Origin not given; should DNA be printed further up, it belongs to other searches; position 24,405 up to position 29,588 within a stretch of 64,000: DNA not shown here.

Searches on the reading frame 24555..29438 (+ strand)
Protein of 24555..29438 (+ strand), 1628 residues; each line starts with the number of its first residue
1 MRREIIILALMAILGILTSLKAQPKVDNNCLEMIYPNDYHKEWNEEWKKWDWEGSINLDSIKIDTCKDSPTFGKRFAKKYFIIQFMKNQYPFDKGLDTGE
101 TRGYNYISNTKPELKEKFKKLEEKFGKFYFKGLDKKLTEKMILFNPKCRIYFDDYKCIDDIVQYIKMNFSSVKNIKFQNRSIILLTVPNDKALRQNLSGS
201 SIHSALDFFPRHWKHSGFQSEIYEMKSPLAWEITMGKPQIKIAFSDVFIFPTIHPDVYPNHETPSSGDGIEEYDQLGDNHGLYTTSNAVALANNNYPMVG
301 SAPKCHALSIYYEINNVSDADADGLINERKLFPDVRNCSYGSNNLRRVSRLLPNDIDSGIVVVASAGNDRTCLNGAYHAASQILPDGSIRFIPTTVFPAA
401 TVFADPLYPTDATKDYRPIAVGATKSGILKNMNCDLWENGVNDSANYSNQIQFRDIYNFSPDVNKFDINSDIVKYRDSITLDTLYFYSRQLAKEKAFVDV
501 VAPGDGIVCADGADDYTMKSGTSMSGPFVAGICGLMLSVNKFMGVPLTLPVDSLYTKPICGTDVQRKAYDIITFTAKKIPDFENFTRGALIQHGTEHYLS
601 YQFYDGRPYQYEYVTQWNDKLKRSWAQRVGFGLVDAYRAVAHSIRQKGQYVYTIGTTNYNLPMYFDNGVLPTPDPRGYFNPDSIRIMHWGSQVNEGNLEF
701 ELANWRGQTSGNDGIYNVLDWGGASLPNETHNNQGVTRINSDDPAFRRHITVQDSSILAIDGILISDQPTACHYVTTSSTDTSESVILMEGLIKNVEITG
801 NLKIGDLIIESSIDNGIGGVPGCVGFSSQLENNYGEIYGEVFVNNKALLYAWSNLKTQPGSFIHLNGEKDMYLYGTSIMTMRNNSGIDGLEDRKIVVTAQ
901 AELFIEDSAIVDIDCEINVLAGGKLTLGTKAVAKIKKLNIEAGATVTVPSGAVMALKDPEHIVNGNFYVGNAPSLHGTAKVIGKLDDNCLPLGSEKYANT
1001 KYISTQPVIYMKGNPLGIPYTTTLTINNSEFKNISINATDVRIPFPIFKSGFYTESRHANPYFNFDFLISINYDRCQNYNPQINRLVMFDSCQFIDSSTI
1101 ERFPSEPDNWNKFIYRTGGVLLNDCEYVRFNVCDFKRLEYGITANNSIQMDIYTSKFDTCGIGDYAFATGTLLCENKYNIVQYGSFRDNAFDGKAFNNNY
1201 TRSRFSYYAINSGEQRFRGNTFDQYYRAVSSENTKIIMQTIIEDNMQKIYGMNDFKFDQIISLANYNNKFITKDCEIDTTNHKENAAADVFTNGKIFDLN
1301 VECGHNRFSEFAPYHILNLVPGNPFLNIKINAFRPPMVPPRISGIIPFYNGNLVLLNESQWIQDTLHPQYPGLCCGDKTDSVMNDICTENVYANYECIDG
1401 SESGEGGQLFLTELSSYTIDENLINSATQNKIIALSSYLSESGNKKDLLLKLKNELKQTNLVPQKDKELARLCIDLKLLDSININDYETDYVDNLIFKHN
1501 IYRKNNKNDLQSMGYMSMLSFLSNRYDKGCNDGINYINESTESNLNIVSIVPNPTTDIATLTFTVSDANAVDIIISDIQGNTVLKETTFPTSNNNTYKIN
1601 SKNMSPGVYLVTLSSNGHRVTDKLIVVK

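Call 91: search_protein_families(library=pfam, proteins=[window:24555-29438:+], max_evalue=0.00001)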
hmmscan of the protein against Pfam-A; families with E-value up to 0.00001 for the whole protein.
window:24555-29438:+ (1628 aa): 2 families
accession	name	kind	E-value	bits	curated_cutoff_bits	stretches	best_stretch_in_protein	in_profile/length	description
PF00082.27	Peptidase_S8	-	4.6e-15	56.1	21.8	1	254-542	17-259/288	Subtilase family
PF18962.6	Por_Secre_tail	-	1.5e-11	44.8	27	1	1551-1626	2-75/75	Secretion system C-terminal sorting domain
